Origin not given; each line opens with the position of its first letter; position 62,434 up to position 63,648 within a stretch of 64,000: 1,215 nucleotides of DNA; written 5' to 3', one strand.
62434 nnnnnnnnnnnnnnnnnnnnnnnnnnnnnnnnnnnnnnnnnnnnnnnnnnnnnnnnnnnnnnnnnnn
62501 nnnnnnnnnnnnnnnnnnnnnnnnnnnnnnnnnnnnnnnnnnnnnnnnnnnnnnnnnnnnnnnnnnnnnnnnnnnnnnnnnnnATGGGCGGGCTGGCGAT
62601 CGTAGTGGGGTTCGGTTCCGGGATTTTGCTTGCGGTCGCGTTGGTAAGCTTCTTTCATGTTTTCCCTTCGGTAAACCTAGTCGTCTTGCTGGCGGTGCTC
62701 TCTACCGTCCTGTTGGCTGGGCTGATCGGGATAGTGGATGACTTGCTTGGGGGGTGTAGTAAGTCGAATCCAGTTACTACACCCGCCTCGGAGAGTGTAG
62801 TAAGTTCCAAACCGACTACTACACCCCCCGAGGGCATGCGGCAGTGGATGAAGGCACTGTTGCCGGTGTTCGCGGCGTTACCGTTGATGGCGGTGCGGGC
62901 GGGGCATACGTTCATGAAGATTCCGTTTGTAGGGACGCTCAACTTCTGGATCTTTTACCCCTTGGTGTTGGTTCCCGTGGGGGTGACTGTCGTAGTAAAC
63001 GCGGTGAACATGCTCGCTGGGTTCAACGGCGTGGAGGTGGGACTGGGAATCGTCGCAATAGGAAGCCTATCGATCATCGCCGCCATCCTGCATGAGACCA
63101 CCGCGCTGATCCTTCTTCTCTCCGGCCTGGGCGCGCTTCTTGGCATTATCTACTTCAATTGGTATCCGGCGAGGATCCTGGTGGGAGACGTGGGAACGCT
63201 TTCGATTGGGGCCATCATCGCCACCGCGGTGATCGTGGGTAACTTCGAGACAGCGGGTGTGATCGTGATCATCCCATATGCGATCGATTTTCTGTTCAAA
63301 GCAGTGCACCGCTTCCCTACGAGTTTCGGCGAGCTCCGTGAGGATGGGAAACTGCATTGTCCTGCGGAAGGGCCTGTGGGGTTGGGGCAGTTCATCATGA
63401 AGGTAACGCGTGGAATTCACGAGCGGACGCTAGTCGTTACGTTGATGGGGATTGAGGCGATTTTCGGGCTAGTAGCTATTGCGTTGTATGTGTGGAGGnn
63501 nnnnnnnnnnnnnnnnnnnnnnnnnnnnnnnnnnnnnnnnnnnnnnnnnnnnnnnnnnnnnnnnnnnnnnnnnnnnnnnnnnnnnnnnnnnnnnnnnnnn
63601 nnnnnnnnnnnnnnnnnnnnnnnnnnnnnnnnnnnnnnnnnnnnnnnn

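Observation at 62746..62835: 90-nt double-hairpin element inserted in frame inside a membrane glycosyl-1-phosphate transferase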

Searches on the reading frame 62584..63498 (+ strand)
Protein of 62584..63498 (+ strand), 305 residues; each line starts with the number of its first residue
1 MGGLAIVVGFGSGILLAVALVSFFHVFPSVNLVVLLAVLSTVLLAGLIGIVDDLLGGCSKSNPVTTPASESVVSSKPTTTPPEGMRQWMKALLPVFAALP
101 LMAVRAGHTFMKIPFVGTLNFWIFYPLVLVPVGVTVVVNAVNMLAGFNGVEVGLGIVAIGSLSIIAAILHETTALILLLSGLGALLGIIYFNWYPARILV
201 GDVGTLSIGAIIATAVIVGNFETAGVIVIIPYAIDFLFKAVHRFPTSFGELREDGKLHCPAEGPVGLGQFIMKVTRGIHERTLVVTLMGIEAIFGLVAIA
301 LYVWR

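Call 12: search_protein_families(library=pfam, proteins=[window:62584-63498:+])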
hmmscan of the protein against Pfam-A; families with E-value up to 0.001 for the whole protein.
window:62584-63498:+ (305 aa): 1 family
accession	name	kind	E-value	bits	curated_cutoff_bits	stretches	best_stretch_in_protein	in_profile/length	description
PF00953.26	Glycos_transf_4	-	5.1e-30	105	27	1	36-219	2-159/160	Glycosyl transferase family 4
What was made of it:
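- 62452..63501 (+): Host gene: PF00953 glycosyl-1-phosphate transferase (GT4, DPAGT1/WecA/MraY superfamily). The true start is ATG 62452. The mechanical ORF list reports only 62584-63501 because of an in-frame TAG. Pfam PF00953, E = 5e-30 (call 12).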

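Call 16: find_homologous_proteins(query=window:62584-63498:+)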
Query window:62584-63498:+ (305 aa): 1177 proteins with E <= 0.001 among 8000 candidates; the best 120 are listed.
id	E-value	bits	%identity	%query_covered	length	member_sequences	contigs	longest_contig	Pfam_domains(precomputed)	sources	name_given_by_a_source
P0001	9.9e-187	638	100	100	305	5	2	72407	PF00953.27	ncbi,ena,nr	ncbi:hypothetical protein KAU37_03060 [Candidatus Bipolaricaulota bacterium]|nr:hypothetical protein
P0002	2.5e-160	551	91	99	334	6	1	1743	PF00953.27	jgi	-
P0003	9.8e-160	549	89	99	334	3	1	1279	PF00953.27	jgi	-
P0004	3.0e-159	547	89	99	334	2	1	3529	PF00953.27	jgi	-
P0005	1.3e-158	545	90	99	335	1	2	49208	PF00953.27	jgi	-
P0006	4.2e-158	544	88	99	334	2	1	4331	PF00953.27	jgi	-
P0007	1.2e-157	542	89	99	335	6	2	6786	PF00953.27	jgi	-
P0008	7.1e-149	513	85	100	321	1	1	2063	PF00953.27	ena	-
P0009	2.3e-148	512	85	100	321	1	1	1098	PF00953.27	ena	-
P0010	4.7e-145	501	84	99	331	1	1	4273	PF00953.27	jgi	-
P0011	6.1e-142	491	83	98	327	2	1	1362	PF00953.27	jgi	-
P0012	1.1e-133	464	79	99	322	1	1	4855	PF00953.27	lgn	-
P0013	1.6e-133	463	76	99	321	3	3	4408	PF00953.27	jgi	-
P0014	3.2e-131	455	76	99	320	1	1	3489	PF00953.27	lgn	-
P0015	1.0e-130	454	75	99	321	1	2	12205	PF00953.27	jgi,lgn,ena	-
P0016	3.8e-128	445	76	95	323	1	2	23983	PF00953.27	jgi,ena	-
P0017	2.2e-127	443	73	96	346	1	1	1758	PF00953.27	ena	-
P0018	5.0e-127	442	74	99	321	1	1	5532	PF00953.27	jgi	jgi:UDP-N-acetylglucosamine--dolichyl-phosphate N-acetylglucosaminephosphotransferase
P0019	3.2e-126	439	73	99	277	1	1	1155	PF00953.27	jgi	jgi:UDP-N-acetylglucosamine--dolichyl-phosphate N-acetylglucosaminephosphotransferase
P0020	5.8e-126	438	74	99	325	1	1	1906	PF00953.27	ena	-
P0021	1.5e-125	437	73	99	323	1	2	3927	PF00953.27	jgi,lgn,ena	-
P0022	1.5e-122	427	74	99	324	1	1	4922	PF00953.27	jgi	-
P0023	7.6e-122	425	73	99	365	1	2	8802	PF00953.27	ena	-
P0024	1.6e-121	424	69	100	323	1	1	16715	PF00953.27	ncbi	ncbi:hypothetical protein ACFLS0_05445 [Candidatus Bipolaricaulota bacterium]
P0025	1.0e-119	418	72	99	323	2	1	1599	PF00953.27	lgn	-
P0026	2.9e-119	416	69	100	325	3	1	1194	PF00953.27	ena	-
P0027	1.8e-118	414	66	98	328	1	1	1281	PF00953.27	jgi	-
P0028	5.5e-118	412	70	100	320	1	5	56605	PF00953.27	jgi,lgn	jgi:UDP-N-acetylglucosamine--dolichyl-phosphate N-acetylglucosaminephosphotransferase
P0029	1.6e-116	407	68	100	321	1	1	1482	PF00953.27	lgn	-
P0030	2.2e-116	407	66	100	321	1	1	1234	PF00953.27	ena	-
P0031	4.0e-116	406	67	99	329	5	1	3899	PF00953.27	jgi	-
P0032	7.3e-116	405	67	100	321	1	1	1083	PF00953.27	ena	-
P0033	1.8e-115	404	68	100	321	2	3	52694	PF00953.27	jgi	-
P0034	2.1e-115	404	67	100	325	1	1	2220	PF00953.27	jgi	jgi:UDP-N-acetylglucosamine--dolichyl-phosphate N-acetylglucosaminephosphotransferase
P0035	2.2e-115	403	68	100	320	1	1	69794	PF00953.27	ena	-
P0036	4.6e-115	402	87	71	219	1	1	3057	PF00953.27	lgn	-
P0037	2.6e-114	400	68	100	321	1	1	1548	PF00953.27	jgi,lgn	-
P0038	2.8e-114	400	68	100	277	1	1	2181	PF00953.27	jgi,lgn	-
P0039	5.3e-114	399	67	100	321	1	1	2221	PF00953.27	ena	-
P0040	6.9e-114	399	67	100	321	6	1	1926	PF00953.27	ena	-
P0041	8.2e-114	398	66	99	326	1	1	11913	PF00953.27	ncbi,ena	-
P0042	1.4e-113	398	65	100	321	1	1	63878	PF00953.27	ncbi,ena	-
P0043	1.9e-113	397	69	100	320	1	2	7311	PF00953.27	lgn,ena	-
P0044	2.8e-113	397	66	100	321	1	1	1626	PF00953.27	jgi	-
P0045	3.2e-113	396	67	100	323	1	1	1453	PF00953.27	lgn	-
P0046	3.5e-113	396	66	99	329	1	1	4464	PF00953.27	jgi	jgi:UDP-N-acetylglucosamine--dolichyl-phosphate N-acetylglucosaminephosphotransferase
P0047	5.8e-113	396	66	100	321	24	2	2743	PF00953.27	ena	-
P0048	1.3e-112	394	67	99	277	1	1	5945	PF00953.27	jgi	jgi:UDP-N-acetylglucosamine--dolichyl-phosphate N-acetylglucosaminephosphotransferase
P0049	1.6e-112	394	66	100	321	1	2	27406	PF00953.27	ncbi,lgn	-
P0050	2.2e-112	394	86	72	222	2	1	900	PF00953.27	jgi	-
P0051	2.5e-112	393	67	99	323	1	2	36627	PF00953.27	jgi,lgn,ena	-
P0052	6.5e-112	392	66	99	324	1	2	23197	PF00953.27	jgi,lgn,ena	-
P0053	6.6e-112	392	66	99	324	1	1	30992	PF00953.27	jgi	-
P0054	1.2e-111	391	65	100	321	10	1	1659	PF00953.27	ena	-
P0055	1.4e-111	391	65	100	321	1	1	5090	PF00953.27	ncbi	-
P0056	2.7e-111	390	64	100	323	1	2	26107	PF00953.27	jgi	-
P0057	3.2e-111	390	66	99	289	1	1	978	PF00953.27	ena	-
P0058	5.0e-111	389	65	99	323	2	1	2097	PF00953.27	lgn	-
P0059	5.9e-111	389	65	100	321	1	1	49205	PF00953.27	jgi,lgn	-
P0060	6.0e-111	389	65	100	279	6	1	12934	PF00953.27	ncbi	-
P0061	6.2e-111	389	65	100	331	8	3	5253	PF00953.27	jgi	-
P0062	9.6e-110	385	65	100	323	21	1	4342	PF00953.27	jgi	jgi:UDP-N-acetylglucosamine--dolichyl-phosphate N-acetylglucosaminephosphotransferase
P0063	9.9e-110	385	91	67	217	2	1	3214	PF00953.27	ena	-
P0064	1.3e-109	384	64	100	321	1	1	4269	PF00953.27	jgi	-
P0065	3.0e-109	383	64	99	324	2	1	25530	PF00953.27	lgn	-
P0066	3.4e-109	383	66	95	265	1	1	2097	PF00953.27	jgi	jgi:UDP-N-acetylglucosamine--dolichyl-phosphate N-acetylglucosaminephosphotransferase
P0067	4.3e-109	383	65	99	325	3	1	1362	PF00953.27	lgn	-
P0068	8.8e-109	382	63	100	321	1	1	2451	PF00953.27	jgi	jgi:UDP-N-acetylglucosamine--dolichyl-phosphate N-acetylglucosaminephosphotransferase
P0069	1.2e-108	381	64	100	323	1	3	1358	PF00953.27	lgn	-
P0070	1.9e-108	381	64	100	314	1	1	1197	PF00953.27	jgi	-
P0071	2.6e-108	380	63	100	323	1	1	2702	PF00953.27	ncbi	-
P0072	3.9e-108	380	64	99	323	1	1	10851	PF00953.27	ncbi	-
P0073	4.1e-108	380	61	100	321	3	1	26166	PF00953.27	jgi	-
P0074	1.8e-107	378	62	100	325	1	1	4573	PF00953.27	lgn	-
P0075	4.0e-107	376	64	100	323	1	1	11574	PF00953.27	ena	-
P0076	4.4e-107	376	64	100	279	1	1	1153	PF00953.27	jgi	-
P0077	7.3e-107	376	63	100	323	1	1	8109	PF00953.27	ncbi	-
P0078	7.9e-107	375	64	100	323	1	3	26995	PF00953.27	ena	-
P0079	9.8e-107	375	64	100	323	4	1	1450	PF00953.27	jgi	-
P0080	1.1e-106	375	64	100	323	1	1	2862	PF00953.27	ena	-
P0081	1.1e-106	375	64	100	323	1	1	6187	PF00953.27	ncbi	-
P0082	1.2e-106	375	64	100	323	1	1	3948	PF00953.27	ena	-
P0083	1.5e-106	375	64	99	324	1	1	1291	PF00953.27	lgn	-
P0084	1.7e-106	374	64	100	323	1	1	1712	PF00953.27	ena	-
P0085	1.8e-106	374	64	100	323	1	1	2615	PF00953.27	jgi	-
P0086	2.3e-106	374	64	100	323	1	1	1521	PF00953.27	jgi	-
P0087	4.7e-106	373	63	100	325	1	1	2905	PF00953.27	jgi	jgi:UDP-N-acetylglucosamine--dolichyl-phosphate N-acetylglucosaminephosphotransferase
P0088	6.7e-106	372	64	99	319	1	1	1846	PF00953.27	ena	-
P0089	7.9e-106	372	64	100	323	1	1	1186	PF00953.27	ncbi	-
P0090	1.9e-105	371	64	100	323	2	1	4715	PF00953.27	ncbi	-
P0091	2.9e-105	370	62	100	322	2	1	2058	PF00953.27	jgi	jgi:UDP-N-acetylglucosamine--dolichyl-phosphate N-acetylglucosaminephosphotransferase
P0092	2.9e-105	370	64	99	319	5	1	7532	PF00953.27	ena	-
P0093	7.6e-105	369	62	99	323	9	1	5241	PF00953.27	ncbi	-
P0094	9.0e-105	369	64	100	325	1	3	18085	PF00953.27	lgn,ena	-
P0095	9.4e-105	369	69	85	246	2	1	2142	PF00953.27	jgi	jgi:UDP-N-acetylglucosamine--dolichyl-phosphate N-acetylglucosaminephosphotransferase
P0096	1.3e-104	368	63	99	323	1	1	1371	PF00953.27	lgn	-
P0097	2.0e-104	367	61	100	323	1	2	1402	PF00953.27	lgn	-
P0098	5.5e-104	366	61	100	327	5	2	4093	PF00953.27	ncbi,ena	-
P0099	1.3e-103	365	63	100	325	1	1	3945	PF00953.27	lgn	-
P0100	1.9e-103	364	62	99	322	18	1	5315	PF00953.27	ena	-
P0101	3.8e-103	363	63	100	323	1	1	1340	PF00953.27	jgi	-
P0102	5.2e-103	363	64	99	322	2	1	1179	PF00953.27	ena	-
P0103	6.3e-103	363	61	100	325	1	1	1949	PF00953.27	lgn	-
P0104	6.8e-103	362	60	94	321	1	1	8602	PF00953.27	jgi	jgi:UDP-N-acetylglucosamine--dolichyl-phosphate N-acetylglucosaminephosphotransferase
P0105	7.0e-103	362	63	99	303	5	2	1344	PF00953.27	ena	-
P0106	1.3e-102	362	60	99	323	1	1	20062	PF00953.27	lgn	-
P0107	1.7e-102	361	62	99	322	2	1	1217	PF00953.27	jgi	-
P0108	4.2e-102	360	60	99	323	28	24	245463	PF00953.27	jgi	jgi:UDP-N-acetylglucosamine--dolichyl-phosphate N-acetylglucosaminephosphotransferase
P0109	5.8e-102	359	60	99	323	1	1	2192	PF00953.27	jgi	-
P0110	8.7e-102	359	64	93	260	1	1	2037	PF00953.27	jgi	jgi:UDP-N-acetylglucosamine--dolichyl-phosphate N-acetylglucosaminephosphotransferase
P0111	1.1e-101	359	62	99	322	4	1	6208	PF00953.27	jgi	-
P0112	1.3e-101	358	62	99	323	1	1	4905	PF00953.27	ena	-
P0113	1.5e-101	358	61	93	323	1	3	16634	PF00953.27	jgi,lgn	jgi:UDP-N-acetylglucosamine--dolichyl-phosphate N-acetylglucosaminephosphotransferase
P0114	2.2e-101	358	63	100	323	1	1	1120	PF00953.27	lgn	-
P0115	3.2e-101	357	60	100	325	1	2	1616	PF00953.27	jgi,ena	-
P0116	4.4e-101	357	59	100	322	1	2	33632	PF00953.27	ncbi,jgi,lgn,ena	-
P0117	8.0e-101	356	62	99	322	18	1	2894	PF00953.27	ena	-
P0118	8.6e-101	356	61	100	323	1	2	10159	PF00953.27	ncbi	-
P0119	1.2e-100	355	63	99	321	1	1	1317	PF00953.27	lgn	-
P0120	1.4e-100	355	60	99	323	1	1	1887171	PF00953.27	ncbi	ncbi:UDP-N-acetylglucosamine--dolichyl-phosphate N-acetylglucosaminephosphotransferase [Candidatus B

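Call 19: find_encoding_contigs(protein=P0005, flank=10000, max_places=3)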
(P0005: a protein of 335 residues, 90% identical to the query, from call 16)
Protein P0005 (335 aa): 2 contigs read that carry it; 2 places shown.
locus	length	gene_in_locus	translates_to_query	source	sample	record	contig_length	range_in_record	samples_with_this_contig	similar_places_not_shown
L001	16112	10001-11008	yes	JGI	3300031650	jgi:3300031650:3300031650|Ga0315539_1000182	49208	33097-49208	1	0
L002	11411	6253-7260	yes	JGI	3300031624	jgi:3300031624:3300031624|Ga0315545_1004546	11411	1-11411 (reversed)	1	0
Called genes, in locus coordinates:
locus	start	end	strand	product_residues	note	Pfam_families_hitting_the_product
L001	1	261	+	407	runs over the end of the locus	PF13439:Glyco_transf_4, PF13579:Glyco_trans_4_4, PF00534:Glycos_transf_1, PF13692:Glyco_trans_1_4, PF13524:Glyco_trans_1_2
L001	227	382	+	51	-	-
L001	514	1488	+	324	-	PF01073:3Beta_HSD (weak), PF01370:Epimerase, PF04321:RmlD_sub_bind, PF16363:GDP_Man_Dehyd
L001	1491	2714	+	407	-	PF00534:Glycos_transf_1, PF13692:Glyco_trans_1_4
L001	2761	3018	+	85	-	PF01370:Epimerase, PF16363:GDP_Man_Dehyd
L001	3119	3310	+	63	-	-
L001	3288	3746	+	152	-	-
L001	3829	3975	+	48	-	PF01370:Epimerase, PF16363:GDP_Man_Dehyd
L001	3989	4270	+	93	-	PF14076:DUF4258 (weak)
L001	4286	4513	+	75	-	PF10049:DUF2283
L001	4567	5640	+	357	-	PF01370:Epimerase, PF04321:RmlD_sub_bind (weak), PF16363:GDP_Man_Dehyd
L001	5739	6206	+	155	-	PF01850:PIN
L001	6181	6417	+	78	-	-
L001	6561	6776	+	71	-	PF05635:23S_rRNA_IVP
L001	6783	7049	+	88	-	PF01541:GIY-YIG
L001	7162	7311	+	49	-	-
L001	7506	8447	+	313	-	PF01073:3Beta_HSD (faint), PF01370:Epimerase, PF02719:Polysacc_synt_2 (faint), PF04321:RmlD_sub_bind, PF16363:GDP_Man_Dehyd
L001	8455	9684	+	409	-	PF13439:Glyco_transf_4, PF13579:Glyco_trans_4_4, PF00534:Glycos_transf_1, PF13692:Glyco_trans_1_4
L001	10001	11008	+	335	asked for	PF00953:Glycos_transf_4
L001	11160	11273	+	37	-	-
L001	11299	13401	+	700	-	PF04932:Wzy_C, PF13432:TPR_16 (faint), PF11846:Wzy_C_2 (weak), PF13424:TPR_12 (faint), PF17874:TPR_MalT (faint), PF00515:TPR_1 (faint), PF07719:TPR_2 (faint), PF13174:TPR_6 (faint), +4 more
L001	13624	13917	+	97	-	PF27273:MJ0235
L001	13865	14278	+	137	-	PF20126:TumE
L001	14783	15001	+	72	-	-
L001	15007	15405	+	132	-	PF01850:PIN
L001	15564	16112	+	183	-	?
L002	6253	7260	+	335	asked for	PF00953:Glycos_transf_4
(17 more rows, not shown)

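Call 20: find_encoding_contigs(protein=P0008, flank=10000, max_places=3)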
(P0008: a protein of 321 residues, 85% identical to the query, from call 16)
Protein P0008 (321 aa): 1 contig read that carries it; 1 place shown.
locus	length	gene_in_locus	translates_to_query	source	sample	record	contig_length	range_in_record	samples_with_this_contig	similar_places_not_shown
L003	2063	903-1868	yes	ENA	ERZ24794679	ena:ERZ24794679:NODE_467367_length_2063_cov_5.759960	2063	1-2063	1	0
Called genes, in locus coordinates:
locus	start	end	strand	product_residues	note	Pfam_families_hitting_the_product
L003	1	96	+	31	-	?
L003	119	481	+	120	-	PF05635:23S_rRNA_IVP, PF22296:bAvd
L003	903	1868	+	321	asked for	PF00953:Glycos_transf_4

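Call 39: find_encoding_contigs(protein=P0017, flank=3000, max_places=2)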
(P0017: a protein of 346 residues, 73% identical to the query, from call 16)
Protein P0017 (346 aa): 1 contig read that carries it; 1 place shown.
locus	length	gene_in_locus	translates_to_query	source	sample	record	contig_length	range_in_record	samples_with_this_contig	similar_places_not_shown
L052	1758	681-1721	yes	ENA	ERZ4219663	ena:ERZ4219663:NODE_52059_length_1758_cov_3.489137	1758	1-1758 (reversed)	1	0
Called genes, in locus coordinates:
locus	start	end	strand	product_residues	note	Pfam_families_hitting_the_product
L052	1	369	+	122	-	?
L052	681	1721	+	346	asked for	PF00953:Glycos_transf_4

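Call 40: find_encoding_contigs(protein=P0010, flank=3000, max_places=2)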
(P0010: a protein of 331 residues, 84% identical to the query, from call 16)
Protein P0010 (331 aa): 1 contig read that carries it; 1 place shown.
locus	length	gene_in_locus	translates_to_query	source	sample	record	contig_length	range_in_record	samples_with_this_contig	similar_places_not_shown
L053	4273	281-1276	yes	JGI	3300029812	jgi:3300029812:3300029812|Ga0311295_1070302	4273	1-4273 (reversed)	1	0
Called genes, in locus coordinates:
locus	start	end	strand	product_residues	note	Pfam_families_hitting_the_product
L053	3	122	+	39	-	?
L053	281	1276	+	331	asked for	PF00953:Glycos_transf_4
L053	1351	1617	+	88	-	PF13650:Asp_protease_2 (weak), PF13975:gag-asp_proteas (weak)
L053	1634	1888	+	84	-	PF01370:Epimerase, PF16363:GDP_Man_Dehyd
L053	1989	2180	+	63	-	-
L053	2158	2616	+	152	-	-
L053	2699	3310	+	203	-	PF01370:Epimerase, PF04321:RmlD_sub_bind (weak), PF16363:GDP_Man_Dehyd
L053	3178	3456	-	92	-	-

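Call 41: find_encoding_contigs(protein=P0023, flank=3000, max_places=2)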
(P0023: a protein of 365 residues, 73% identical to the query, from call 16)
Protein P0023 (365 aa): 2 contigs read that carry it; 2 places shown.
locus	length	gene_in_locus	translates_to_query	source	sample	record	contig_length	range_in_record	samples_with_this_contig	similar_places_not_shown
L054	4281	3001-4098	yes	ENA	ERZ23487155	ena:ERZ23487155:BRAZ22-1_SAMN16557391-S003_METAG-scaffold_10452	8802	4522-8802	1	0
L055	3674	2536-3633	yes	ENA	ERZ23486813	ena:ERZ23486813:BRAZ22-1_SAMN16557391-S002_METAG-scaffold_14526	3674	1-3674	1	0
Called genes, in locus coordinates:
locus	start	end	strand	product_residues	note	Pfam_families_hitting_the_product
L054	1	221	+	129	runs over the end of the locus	-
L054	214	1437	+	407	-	PF13439:Glyco_transf_4 (weak), PF13579:Glyco_trans_4_4, PF00534:Glycos_transf_1, PF13692:Glyco_trans_1_4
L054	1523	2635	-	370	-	-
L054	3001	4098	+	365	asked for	PF00953:Glycos_transf_4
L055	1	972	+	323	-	?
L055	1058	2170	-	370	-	-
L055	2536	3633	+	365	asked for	PF00953:Glycos_transf_4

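Call 48: search_solved_structures(query=P0005, max_evalue=0.001, show_alignments=2)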
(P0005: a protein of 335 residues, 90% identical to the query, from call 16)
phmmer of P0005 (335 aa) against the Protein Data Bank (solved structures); distinct sequences matched with E-value up to 0.001: 10.
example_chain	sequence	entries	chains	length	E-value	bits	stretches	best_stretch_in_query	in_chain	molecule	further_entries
6bw5_A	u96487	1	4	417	1e-14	57.9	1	15-269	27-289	UDP-N-acetylglucosamine--dolichyl-phosphate N-acetylglucosaminephosphotransferase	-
9znn_A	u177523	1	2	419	1e-14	57.9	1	15-269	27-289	UDP-N-acetylglucosamine--dolichyl-phosphate N-acetylglucosaminephosphotransferase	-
6fm9_A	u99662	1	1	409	1.1e-14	57.8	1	15-269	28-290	UDP-N-acetylglucosamine--dolichyl-phosphate N-acetylglucosaminephosphotransferase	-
5lev_A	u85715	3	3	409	2.3e-14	56.7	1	15-269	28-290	UDP-N-acetylglucosamine--dolichyl-phosphate N-acetylglucosaminephosphotransferase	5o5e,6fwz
6bw6_A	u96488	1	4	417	1.2e-13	54.4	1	15-269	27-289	UDP-N-acetylglucosamine--dolichyl-phosphate N-acetylglucosaminephosphotransferase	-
5jnq_A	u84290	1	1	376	8.9e-07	31.8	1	9-250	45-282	Phospho-N-acetylmuramoyl-pentapeptide-transferase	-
4j72_A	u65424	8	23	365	2.7e-06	30.2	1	8-252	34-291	Phospho-N-acetylmuramoyl-pentapeptide-transferase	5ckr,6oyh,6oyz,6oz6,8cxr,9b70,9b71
9zno_A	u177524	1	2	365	1.2e-05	28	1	42-252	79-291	Phospho-N-acetylmuramoyl-pentapeptide-transferase (MraY)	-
8tlu_A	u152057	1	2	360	7.9e-05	25.4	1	6-249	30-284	Phospho-N-acetylmuramoyl-pentapeptide-transferase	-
8g01_A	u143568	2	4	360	8.1e-05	25.3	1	6-249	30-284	Phospho-N-acetylmuramoyl-pentapeptide-transferase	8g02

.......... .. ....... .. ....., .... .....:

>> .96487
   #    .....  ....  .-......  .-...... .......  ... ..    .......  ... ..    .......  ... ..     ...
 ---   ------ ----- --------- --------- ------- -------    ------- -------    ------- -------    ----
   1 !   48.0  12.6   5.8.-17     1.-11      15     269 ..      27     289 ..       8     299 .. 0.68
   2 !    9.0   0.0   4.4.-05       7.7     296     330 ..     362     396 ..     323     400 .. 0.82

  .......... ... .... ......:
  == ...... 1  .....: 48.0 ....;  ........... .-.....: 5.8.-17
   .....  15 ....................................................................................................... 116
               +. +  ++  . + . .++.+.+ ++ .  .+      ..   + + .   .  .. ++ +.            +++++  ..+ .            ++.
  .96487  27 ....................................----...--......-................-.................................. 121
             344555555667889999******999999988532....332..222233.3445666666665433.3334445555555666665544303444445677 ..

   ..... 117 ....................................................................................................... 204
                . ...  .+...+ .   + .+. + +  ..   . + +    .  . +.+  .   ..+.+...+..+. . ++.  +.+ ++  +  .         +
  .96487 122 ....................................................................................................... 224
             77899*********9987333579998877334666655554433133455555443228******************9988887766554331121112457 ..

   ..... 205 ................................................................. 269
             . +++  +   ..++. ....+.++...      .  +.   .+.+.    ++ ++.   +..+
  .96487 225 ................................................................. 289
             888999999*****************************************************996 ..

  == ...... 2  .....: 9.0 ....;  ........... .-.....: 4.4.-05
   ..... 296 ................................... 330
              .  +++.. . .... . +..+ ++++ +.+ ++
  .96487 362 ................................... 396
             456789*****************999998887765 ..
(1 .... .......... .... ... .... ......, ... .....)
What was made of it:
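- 62452..63501 (+): Best PDB sequence hit is human DPAGT1, 6BW5 (call 48).
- On PF00953 glycosyl-1-phosphate transferases (host gene): Best PDB relatives are DPAGT1 and MraY (call 48).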

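Call 71: predict_structure(alignment_id=A5)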
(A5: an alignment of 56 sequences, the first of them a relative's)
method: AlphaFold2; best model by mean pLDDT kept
length: 335 residues; sequences in the alignment: 56
mean_pLDDT: 82.2   pTM: 0.85
mean pLDDT of the five models: 82.2, 81.5, 81.5, 59.8, 49.0
residues with pLDDT >= 90: 137; 70-90: 140; 50-70: 39; < 50: 19
segments of 3 or more residues with pLDDT < 50: 102-113
pLDDT, mean of each block of 10 residues (from residue 1): 93 91 77 52 71 96 90 89 95 81 39 59 88 88 86 91 89 67 90 95 96 91 58 88 95 91 82 71 78 76 84 85 91 78
secondary structure, 60 per line:
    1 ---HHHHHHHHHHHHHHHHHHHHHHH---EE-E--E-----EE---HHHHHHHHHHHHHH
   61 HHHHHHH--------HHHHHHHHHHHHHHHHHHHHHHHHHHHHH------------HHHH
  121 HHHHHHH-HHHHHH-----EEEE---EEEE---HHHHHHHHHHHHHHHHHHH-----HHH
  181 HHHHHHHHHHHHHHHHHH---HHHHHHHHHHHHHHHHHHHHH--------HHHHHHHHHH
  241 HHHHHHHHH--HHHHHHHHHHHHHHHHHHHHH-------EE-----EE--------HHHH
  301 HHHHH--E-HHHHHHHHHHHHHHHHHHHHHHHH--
elements in order: H4-26 H47-67 H76-104 H117-127 H129-134 E140-143 E147-150 H154-172 H178-198 H202-222 H231-249 H252-272 H297-305 H310-333
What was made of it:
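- The insert is a disordered loop. pLDDT is below 50 only at residues 102-113 of P0005; the mean is 82 and pTM is 0.85 (call 71). The peptide is predicted to be disordered (call 71).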
